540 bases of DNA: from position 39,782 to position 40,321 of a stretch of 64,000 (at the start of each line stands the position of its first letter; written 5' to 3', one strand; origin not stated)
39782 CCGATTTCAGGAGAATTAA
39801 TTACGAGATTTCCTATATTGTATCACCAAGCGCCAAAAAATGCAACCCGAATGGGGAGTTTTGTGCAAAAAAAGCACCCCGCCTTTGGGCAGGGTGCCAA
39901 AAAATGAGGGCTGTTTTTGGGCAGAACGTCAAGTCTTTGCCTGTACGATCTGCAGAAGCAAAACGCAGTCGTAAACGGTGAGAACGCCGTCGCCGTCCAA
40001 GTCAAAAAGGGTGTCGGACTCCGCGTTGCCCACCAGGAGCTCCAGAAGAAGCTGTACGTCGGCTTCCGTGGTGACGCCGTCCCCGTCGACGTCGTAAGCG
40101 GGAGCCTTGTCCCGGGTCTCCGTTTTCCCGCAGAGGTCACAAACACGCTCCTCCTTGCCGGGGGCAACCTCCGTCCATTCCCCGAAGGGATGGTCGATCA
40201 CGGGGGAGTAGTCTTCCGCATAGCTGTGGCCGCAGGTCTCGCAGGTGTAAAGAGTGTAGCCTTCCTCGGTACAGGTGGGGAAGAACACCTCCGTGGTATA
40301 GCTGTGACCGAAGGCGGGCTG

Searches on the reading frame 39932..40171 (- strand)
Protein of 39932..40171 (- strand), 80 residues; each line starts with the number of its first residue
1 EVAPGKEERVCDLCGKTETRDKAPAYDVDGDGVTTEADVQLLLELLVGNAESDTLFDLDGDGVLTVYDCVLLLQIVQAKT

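Call 80: search_protein_families(library=pfam, proteins=[window:39932-40171:-], max_evalue=10)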
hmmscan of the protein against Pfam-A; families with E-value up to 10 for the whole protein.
window:39932-40171:- (80 aa): 8 families
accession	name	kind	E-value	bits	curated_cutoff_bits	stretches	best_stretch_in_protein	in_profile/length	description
PF00404.24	Dockerin_1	-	2.5e-06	28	22.9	2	26-72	2-52/57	Dockerin type I domain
PF00036.39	EF-hand_1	-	0.00068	19.4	25.4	1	55-72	8-25/29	EF hand domain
PF13405.12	EF-hand_6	-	0.00097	19.1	25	1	55-74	8-27/30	EF-hand domain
PF13202.12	EF-hand_5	-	0.0061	16.4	25.9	1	56-65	8-17/25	EF hand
PF05279.16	Asp-B-Hydro_N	-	0.024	15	23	1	12-44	34-66/66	Aspartyl beta-hydroxylase N-terminal region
PF13499.12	EF-hand_7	-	0.05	14.4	30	1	25-68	10-61/67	EF-hand domain pair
PF24443.1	DUF7562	-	0.13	12.9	27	1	6-32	9-35/95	Family of unknown function (DUF7562)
PF01839.29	FG-GAP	-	3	8.3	22.1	1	25-33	7-15/37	FG-GAP repeat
